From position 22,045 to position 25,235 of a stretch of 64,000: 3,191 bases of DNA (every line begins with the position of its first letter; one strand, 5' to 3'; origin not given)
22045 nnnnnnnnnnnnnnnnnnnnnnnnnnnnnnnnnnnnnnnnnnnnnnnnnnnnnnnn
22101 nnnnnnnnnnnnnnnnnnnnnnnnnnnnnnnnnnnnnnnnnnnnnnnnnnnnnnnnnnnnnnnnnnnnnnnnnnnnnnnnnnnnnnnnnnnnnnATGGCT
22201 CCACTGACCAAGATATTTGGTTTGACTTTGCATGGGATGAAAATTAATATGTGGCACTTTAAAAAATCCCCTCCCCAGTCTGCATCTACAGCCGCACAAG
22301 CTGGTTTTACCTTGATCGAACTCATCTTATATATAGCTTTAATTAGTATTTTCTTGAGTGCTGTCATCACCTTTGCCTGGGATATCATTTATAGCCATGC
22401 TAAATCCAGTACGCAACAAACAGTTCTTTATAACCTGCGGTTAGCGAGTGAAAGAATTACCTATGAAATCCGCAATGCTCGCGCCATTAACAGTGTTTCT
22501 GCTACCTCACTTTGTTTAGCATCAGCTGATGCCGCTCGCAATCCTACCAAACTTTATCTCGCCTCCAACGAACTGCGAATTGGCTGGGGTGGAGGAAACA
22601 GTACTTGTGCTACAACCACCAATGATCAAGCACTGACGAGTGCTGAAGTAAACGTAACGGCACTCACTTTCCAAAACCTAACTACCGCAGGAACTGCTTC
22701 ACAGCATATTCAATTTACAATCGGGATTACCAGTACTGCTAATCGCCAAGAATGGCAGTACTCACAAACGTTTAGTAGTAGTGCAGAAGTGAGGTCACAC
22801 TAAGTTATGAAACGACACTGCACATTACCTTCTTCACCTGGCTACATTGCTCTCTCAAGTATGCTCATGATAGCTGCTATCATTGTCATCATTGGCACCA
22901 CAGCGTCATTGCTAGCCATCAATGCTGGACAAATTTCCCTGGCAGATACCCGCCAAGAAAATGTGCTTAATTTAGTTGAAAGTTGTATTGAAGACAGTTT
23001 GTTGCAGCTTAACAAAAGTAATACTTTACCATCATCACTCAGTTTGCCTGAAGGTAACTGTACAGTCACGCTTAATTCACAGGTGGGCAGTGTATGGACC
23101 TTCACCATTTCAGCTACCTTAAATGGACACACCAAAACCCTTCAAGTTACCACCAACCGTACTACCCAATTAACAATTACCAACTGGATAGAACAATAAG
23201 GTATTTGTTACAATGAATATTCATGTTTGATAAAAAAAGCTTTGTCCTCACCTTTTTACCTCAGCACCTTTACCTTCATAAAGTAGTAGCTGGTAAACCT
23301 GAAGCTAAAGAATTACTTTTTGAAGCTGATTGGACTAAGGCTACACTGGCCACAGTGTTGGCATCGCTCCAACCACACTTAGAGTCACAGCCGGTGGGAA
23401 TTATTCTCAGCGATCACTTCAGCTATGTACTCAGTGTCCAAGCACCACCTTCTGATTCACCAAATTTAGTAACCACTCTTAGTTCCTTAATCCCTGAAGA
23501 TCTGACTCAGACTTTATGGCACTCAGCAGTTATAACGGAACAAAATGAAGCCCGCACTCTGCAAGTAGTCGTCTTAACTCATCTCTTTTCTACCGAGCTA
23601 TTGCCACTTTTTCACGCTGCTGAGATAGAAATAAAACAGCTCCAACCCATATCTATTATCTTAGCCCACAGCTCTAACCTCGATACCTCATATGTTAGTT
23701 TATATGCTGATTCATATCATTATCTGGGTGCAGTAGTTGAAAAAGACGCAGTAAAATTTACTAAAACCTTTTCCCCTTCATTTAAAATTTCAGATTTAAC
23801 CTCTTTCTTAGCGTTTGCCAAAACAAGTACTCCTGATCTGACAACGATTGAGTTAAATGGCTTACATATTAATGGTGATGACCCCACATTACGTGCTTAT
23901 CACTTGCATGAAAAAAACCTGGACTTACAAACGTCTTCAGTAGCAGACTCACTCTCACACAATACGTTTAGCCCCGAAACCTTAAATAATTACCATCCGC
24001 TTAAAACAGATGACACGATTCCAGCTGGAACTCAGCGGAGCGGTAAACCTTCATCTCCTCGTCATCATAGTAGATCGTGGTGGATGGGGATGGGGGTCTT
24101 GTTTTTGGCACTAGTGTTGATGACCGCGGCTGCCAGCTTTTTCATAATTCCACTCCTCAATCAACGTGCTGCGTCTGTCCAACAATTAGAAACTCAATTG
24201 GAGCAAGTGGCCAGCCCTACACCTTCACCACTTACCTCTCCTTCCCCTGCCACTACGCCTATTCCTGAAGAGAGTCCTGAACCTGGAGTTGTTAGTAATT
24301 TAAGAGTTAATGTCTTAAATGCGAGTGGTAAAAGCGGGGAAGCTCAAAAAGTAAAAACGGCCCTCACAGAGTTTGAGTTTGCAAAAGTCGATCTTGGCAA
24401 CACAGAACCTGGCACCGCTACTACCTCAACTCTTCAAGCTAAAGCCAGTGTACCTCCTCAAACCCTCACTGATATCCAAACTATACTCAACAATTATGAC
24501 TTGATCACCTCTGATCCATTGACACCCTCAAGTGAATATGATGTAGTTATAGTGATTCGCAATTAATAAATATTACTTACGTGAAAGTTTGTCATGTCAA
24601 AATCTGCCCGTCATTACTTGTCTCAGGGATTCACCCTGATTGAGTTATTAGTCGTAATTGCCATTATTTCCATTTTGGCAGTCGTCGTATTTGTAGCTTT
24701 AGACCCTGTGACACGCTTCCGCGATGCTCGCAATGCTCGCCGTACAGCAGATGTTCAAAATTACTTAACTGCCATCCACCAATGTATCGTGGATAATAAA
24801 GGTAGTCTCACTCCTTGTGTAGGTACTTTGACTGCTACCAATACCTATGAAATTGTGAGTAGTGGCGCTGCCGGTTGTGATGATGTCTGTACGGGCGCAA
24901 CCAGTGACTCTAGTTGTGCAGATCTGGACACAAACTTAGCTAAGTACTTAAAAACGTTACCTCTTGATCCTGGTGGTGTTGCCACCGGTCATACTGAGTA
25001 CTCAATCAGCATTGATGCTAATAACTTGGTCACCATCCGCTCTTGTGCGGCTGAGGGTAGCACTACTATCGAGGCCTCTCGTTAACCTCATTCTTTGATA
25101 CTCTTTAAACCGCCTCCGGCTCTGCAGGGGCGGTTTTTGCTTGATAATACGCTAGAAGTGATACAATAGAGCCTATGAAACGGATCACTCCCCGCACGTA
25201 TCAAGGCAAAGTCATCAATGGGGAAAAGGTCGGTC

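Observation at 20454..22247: Giant prepilin-type protein with WNGSSW repeats inside a type IV pilus locus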

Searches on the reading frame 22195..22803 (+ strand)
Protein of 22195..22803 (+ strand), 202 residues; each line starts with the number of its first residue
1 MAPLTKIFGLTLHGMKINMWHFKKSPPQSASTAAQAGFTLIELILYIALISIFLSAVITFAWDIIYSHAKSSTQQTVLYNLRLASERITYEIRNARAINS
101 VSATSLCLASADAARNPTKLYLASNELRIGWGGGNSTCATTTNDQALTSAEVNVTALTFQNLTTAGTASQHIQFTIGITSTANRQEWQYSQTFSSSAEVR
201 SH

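Call 5: search_protein_families(library=pfam, proteins=[window:22195-22803:+], max_evalue=0.1)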
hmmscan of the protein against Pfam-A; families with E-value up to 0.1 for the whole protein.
window:22195-22803:+ (202 aa): 1 family
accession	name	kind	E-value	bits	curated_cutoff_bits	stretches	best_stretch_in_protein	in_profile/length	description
PF07963.17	N_methyl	-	7.1e-06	25.8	21.2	1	34-57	3-26/27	Prokaryotic N-terminal methylation motif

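Call 6: search_protein_families(library=ncbifam, proteins=[window:22195-22803:+], max_evalue=0.1)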
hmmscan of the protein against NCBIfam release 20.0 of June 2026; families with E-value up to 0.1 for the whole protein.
window:22195-22803:+ (202 aa): 10 families
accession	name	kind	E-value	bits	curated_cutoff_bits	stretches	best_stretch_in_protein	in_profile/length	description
TIGR01708.2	typeII_sec_gspH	equivalog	0.00021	21.3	80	1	35-61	1-27/169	type II secretion system minor pseudopilin GspH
TIGR02532.1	IV_pilin_GFxxxE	domain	0.0005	19.8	16.3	1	35-58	1-24/24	prepilin-type N-terminal cleavage/methylation domain-containing protein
NF007800.0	PRK10506.1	equivalog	0.0007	19.4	158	1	31-115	4-88/163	prepilin peptidase-dependent protein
NF041002.1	pilin_ComGF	equivalog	0.0014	18.9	80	1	35-101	1-63/139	competence type IV pilus minor pilin ComGF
TIGR02599.1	TIGR02599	subfamily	0.0068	15.7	256.5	1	37-162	1-125/361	Verru_Chthon cassette protein C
NF007862.0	PRK10574.1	equivalog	0.01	16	138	1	34-63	3-31/145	prepilin peptidase-dependent pilin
TIGR02596.1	TIGR02596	subfamily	0.017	15.2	70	1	38-83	1-46/196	Verru_Chthon cassette protein D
NF007848.0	PRK10557.1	equivalog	0.02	14.2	120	0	31-89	6-64/192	prepilin peptidase-dependent protein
NF040982.1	ComGD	equivalog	0.023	15.1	70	1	36-70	2-35/139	competence type IV pilus minor pilin ComGD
NF005500.0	PRK07115.1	equivalog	0.029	13.6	264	1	153-195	133-175/261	AMP nucleosidase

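Call 73: search_solved_structures(query=A3, max_evalue=10)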
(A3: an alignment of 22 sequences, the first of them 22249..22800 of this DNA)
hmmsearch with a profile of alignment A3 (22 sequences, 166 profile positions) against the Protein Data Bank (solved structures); distinct sequences matched with E-value up to 10: 19.
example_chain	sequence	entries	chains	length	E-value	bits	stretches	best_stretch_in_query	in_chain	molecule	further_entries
9egp_A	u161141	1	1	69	0.0012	22.1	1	1-37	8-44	Geopilin domain 1 protein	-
7tgg_A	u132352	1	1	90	0.0058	19.8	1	2-25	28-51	Geopilin domain 1 protein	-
6xxd_A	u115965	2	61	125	0.019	18.1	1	4-103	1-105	PilA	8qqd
8tj2_C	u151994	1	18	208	0.047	16.9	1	4-47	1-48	Type IV major pilin protein PilA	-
2m7g_A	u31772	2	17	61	0.13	15.4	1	4-25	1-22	Geopilin domain 1 protein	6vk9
8pfb_G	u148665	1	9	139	0.21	14.8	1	4-49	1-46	Type IV pilin PilE1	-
8tob_GA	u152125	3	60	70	0.28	14.3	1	5-45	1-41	Fimbrial protein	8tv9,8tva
1oqw_A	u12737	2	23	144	0.3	14.2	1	4-45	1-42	Fimbrial protein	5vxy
8uhf_A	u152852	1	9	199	0.32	14.2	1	4-45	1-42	Toxin co-regulated pilin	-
9laa_A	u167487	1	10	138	0.33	14.1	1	2-23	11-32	Type IV pilin protein PilA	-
8tum_e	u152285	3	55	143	0.36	14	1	4-70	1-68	Type IV major pilin protein PilA | Pilin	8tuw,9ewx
5iln_A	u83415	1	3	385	0.86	12.7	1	12-70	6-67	Aspartate carbamoyltransferase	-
2hi2_A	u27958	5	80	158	0.97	12.6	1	4-23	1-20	Fimbrial protein | PilA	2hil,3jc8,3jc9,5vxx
3sok_A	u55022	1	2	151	1.1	12.4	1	4-27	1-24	Fimbrial protein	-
1ay2_A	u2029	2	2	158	1.1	12.4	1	4-23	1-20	TYPE 4 PILIN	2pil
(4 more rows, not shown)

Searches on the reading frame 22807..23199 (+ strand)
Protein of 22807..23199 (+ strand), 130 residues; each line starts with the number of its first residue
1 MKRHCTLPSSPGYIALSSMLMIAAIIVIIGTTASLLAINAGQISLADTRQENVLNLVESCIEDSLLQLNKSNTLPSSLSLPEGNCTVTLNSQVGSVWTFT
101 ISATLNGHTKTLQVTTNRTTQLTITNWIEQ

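Call 5: search_protein_families(library=pfam, proteins=[window:22807-23199:+], max_evalue=0.1)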
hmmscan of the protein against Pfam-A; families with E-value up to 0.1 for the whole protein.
window:22807-23199:+ (130 aa): 1 family
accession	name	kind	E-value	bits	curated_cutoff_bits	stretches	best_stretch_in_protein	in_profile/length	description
PF14173.11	ComGG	-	0.027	15.3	25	1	55-129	19-95/95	ComG operon protein 7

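Call 6: search_protein_families(library=ncbifam, proteins=[window:22807-23199:+], max_evalue=0.1)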
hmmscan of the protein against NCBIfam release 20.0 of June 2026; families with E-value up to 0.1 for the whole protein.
window:22807-23199:+ (130 aa): 1 family
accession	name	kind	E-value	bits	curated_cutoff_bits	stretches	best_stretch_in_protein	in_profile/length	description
NF008575.0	PRK11530.1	equivalog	0.012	15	158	1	79-123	66-112/183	hypothetical protein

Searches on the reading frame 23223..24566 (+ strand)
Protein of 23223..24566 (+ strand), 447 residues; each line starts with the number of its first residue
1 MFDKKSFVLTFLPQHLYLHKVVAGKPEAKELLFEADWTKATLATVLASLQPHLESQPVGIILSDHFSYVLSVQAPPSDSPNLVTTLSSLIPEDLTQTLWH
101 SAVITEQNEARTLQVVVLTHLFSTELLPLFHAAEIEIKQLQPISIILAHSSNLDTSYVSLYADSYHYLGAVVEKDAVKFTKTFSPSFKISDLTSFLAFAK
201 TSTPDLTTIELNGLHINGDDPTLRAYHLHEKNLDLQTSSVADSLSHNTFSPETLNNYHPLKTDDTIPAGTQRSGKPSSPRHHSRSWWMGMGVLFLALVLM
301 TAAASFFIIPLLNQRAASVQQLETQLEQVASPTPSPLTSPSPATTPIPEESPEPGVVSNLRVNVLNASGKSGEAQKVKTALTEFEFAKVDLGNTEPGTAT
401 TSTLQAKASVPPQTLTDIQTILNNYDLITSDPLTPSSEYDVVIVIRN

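Call 5: search_protein_families(library=pfam, proteins=[window:23223-24566:+], max_evalue=0.1)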
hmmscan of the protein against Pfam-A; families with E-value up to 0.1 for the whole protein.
window:23223-24566:+ (447 aa): 1 family
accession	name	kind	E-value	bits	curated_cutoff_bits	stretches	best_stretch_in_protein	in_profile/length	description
PF13399.11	LytR_C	-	9.8e-08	33.3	22.2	1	360-445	2-82/86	LytR cell envelope-related transcriptional attenuator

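Call 6: search_protein_families(library=ncbifam, proteins=[window:23223-24566:+], max_evalue=0.1)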
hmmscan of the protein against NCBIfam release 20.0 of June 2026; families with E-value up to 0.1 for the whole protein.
window:23223-24566:+ (447 aa): 2 families
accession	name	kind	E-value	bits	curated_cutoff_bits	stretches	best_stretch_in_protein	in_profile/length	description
NF035953.1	integrity_Cei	equivalog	1.1e-05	25.3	150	1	293-390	16-112/212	envelope integrity protein Cei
NF005799.0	PRK07649.1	equivalog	0.095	12.2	327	0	85-164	113-191/195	aminodeoxychorismate/anthranilate synthase component II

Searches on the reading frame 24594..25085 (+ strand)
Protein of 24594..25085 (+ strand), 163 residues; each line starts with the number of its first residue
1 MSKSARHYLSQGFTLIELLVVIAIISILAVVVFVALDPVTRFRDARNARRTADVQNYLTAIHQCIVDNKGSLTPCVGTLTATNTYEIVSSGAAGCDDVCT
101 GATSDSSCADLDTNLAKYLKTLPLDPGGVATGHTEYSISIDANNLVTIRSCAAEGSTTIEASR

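Call 5: search_protein_families(library=pfam, proteins=[window:24594-25085:+], max_evalue=0.1)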
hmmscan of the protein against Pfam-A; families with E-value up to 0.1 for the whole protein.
window:24594-25085:+ (163 aa): 1 family
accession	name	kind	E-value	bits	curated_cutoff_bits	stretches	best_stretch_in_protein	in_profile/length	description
PF07963.17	N_methyl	-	9.7e-08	31.7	21.2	1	10-33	4-27/27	Prokaryotic N-terminal methylation motif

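Call 6: search_protein_families(library=ncbifam, proteins=[window:24594-25085:+], max_evalue=0.1)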
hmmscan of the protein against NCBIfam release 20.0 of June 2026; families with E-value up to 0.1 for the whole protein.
window:24594-25085:+ (163 aa): 18 families
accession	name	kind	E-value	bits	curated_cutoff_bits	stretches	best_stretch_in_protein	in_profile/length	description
TIGR02532.1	IV_pilin_GFxxxE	domain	1.7e-08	33.9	16.3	1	11-32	2-23/24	prepilin-type N-terminal cleavage/methylation domain-containing protein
TIGR01708.2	typeII_sec_gspH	equivalog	3.4e-07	30.4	80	1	10-45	1-36/169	type II secretion system minor pseudopilin GspH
NF007862.0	PRK10574.1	equivalog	9.9e-07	29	138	1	10-75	4-66/145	prepilin peptidase-dependent pilin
TIGR01710.1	typeII_sec_gspG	equivalog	4.3e-06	26.8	88.85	1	11-68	1-56/134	type II secretion system major pseudopilin GspG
NF040999.1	pilin_ComGC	equivalog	1.8e-05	24.8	75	1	11-32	2-23/84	competence type IV pilus major pilin ComGC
TIGR01711.1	gspJ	equivalog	2.5e-05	24.2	64.85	1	11-59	1-51/192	type II secretion system minor pseudopilin GspJ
TIGR02596.1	TIGR02596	subfamily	0.00012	22.3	70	1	13-36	1-24/196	Verru_Chthon cassette protein D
NF041013.1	T4P_ComGE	equivalog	0.00054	20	49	1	11-46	4-39/83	competence type IV pilus minor pilin ComGE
NF007800.0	PRK10506.1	equivalog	0.00054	19.8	158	1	10-32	8-30/163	prepilin peptidase-dependent protein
NF041775.1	typeIV_PilA_Myxo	equivalog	0.00061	19.8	400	1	10-33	10-33/214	type IV pilin protein PilA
NF040982.1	ComGD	equivalog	0.00093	19.6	70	1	11-36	2-27/139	competence type IV pilus minor pilin ComGD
TIGR01707.1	gspI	equivalog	0.0016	18.9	44.35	1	12-36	1-25/101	type II secretion system minor pseudopilin GspI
TIGR02599.1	TIGR02599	subfamily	0.0018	17.6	256.5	1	12-36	1-25/361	Verru_Chthon cassette protein C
NF041002.1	pilin_ComGF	equivalog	0.0049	17.1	80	1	11-43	2-34/139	competence type IV pilus minor pilin ComGF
NF038303.1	EPS_HpsB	equivalog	0.0053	16.8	150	1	11-75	3-69/211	hormogonium polysaccharide secretion pseudopilin HpsB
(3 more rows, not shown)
